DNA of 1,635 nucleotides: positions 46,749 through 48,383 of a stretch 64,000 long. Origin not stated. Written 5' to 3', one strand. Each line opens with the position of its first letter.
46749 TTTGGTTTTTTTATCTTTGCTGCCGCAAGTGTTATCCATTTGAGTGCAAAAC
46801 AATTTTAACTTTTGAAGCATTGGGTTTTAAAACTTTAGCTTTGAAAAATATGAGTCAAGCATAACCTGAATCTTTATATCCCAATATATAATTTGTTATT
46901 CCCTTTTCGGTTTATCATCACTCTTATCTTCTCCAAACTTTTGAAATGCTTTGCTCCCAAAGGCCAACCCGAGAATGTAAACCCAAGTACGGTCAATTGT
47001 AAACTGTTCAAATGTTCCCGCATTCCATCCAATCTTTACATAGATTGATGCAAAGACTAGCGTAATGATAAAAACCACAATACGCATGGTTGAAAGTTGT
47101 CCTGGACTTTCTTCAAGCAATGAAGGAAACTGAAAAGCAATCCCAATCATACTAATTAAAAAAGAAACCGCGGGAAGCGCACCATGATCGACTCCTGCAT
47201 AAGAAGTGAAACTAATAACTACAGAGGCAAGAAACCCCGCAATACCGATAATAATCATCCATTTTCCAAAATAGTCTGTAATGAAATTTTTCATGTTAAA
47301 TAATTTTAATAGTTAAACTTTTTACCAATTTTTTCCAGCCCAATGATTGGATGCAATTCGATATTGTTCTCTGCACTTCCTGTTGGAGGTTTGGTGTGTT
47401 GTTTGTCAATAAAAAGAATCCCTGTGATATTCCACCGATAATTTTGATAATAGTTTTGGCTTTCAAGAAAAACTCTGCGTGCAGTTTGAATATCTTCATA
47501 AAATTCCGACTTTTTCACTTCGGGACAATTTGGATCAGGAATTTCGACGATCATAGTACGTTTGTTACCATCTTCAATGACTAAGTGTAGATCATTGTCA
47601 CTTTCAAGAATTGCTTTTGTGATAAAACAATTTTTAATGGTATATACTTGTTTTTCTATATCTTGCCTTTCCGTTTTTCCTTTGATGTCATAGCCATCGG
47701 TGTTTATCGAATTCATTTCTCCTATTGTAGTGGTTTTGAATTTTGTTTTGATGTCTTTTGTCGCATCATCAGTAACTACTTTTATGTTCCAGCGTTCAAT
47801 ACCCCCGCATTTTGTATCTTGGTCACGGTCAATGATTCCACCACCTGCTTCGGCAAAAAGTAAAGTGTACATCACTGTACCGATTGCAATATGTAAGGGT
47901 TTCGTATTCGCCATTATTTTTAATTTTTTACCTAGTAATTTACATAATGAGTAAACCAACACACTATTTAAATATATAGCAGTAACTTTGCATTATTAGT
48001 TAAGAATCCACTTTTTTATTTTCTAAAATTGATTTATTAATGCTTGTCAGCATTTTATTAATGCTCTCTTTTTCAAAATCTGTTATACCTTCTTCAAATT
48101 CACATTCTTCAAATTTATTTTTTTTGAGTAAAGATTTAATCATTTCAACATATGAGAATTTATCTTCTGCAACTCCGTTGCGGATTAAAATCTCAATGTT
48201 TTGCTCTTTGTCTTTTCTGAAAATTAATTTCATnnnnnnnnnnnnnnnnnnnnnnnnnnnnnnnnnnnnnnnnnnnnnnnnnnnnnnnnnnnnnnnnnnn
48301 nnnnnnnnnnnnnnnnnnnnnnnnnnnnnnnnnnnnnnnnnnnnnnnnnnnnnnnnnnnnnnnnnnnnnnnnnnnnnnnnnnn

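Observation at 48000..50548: PHP-phosphoesterase fused to SMC/ABC-like ATPase (Ppl-like single-gene anti-phage architecture) with overlapping small partner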

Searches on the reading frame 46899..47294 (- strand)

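Call 3: search_protein_families(library=pfam, proteins=[window:46899-47294:-], max_evalue=0.1)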
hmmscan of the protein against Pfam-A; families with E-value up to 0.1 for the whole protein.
window:46899-47294:- (132 aa): 2 families
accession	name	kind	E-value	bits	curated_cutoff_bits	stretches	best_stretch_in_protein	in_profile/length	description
PF09843.14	DUF2070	-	0.021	13.6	30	1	12-89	102-179/561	Predicted membrane protein (DUF2070)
PF00507.24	Oxidored_q4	-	0.077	13.6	23.3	1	42-86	46-91/99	NADH-ubiquinone/plastoquinone oxidoreductase, chain 3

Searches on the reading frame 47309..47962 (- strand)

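Call 3: search_protein_families(library=pfam, proteins=[window:47309-47962:-], max_evalue=0.1)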
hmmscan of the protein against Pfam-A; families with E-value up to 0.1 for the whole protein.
window:47309-47962:- (218 aa): 0 families

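Call 4: search_protein_families(library=padloc, proteins=[window:47309-47962:-], max_evalue=0.1)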
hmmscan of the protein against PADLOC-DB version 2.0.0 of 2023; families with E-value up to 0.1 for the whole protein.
window:47309-47962:- (218 aa): 0 families

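Call 5: search_protein_families(library=ncbifam, proteins=[window:47309-47962:-], max_evalue=0.1)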
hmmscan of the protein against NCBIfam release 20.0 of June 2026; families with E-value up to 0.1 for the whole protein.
window:47309-47962:- (218 aa): 2 families
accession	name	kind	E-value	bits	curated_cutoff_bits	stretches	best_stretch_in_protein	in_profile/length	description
TIGR00334.1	5S_RNA_mat_M5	equivalog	0.019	15.1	110.65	1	91-138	56-102/174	ribonuclease M5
NF010211.0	PRK13676.1-4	equivalog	0.077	13.2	200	0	60-137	30-105/118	YlbF/YmcA family competence regulator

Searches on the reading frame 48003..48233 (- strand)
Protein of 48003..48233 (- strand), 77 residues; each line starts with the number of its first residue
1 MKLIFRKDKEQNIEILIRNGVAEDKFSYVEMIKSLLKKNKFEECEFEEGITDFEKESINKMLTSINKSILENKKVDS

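Call 3: search_protein_families(library=pfam, proteins=[window:48003-48233:-], max_evalue=0.1)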
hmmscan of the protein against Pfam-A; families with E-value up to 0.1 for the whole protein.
window:48003-48233:- (77 aa): 3 families
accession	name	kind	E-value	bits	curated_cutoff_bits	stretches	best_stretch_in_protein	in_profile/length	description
PF15933.10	RnlB_antitoxin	-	0.0085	16.8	27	1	13-71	34-93/94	Antitoxin to bacterial toxin RNase LS or RnlA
PF25064.1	ARM_TT21_5th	-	0.037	14.8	27.8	1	11-68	40-98/117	TT21 fifth ARM repeats domain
PF25753.1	SF0329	-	0.051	14.1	27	1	12-66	69-125/165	SF0329 protein family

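Call 4: search_protein_families(library=padloc, proteins=[window:48003-48233:-], max_evalue=0.1)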
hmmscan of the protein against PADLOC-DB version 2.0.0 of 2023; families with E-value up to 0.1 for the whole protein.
window:48003-48233:- (77 aa): 0 families

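Call 5: search_protein_families(library=ncbifam, proteins=[window:48003-48233:-], max_evalue=0.1)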
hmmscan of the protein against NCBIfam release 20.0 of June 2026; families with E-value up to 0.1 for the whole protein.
window:48003-48233:- (77 aa): 1 family
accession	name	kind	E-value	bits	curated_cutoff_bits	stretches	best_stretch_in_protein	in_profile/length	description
TIGR02964.1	xanthine_xdhC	equivalog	0.0099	15.4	161.6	1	4-74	167-233/246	xanthine dehydrogenase accessory protein XdhC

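Call 85: search_solved_structures(query=A6, max_evalue=10, show_alignments=1)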
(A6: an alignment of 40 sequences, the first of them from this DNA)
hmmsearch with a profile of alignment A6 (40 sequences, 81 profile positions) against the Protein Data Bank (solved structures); distinct sequences matched with E-value up to 10: 17.
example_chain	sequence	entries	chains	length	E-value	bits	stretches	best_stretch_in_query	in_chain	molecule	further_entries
6wi5_A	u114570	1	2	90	0.27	14.4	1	43-78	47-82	De novo designed protein Foldit4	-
2bi7_A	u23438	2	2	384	0.36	14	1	28-56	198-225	UDP-GALACTOPYRANOSE MUTASE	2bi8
1wam_A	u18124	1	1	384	0.36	14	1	28-56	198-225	UDP-GALACTOPYRANOSE MUTASE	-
2mv4_A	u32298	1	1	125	0.45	13.7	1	24-46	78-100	Matrix protein p10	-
5lmy_A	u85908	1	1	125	0.46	13.6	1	24-46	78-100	Matrix protein p10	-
5ldl_A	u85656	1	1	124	0.5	13.5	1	25-46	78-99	myristoylated M-PMV matrix protein mutant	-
4bts_AU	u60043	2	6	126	0.57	13.3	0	27-44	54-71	40S RIBOSOMAL PROTEIN RPS12E | RIBOSOMAL PROTEIN L7AE CONTAINING PROTEIN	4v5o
5tgw_A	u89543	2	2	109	0.71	13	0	45-74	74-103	PS1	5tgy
2f77_X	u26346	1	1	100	0.95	12.6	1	24-42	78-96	Core protein p10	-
2f76_X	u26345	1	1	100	0.97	12.6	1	24-42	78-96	Core protein p10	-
6z35_A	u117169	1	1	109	1.1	12.4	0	45-74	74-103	Maquette 2-1ip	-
5eri_A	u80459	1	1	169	1.1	12.4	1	38-72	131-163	MarR family transcriptional regulator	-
3gf4_A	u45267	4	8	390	1.2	12.3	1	28-56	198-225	UDP-galactopyranose mutase | Probable UDP-galactopyranose mutase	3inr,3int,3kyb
7r5j_W0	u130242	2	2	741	1.6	11.9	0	38-78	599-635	Nuclear pore complex protein Nup88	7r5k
1vdx_A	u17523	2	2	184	2.2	11.5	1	44-74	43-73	Hypothetical protein PH0099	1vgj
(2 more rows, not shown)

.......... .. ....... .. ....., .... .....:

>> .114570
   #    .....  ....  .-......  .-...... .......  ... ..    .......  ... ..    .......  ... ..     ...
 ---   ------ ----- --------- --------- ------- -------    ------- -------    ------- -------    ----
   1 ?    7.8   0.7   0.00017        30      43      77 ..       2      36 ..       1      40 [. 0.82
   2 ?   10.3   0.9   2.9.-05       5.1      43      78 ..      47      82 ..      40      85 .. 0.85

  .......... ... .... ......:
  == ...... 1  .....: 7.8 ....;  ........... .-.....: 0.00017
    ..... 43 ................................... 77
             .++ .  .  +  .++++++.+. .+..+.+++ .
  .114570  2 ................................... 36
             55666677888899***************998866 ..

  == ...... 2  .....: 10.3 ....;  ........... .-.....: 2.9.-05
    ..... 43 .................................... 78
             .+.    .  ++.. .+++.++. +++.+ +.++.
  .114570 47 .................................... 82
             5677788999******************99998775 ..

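Call 86: find_homologous_proteins(query=A6, max_evalue=0.001)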
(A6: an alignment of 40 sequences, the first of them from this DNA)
Query A6 (40 sequences) (77 aa, profile of the alignment): 63 proteins with E <= 0.001 among 933 candidates.
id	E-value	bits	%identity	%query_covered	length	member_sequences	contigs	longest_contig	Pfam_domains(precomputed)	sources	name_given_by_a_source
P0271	1.6e-20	90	60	100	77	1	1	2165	-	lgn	-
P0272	4.2e-20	89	45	86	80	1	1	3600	-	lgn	-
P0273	4.3e-20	89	49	96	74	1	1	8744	-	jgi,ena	-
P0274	5.0e-20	89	100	100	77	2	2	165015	-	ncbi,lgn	ncbi:MAG: hypothetical protein WA057_03490 [Candidatus Magasanikiibacteriota bacterium]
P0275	1.0e-19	88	65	94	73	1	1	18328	-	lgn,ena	-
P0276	1.1e-19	88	36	90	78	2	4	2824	-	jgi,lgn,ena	-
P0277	1.1e-19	88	26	90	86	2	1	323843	-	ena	-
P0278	1.5e-19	87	64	96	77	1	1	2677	-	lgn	-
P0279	1.5e-19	87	59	96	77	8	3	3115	-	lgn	-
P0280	2.2e-19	87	26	90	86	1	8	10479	-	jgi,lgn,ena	jgi:hypothetical protein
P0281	2.6e-19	87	62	99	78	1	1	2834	-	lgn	-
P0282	3.0e-19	86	62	96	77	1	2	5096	-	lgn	-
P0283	4.1e-19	86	26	90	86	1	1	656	-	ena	-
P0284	5.7e-19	86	37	84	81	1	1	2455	-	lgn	-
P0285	7.2e-19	85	26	90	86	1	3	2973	-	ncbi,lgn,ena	-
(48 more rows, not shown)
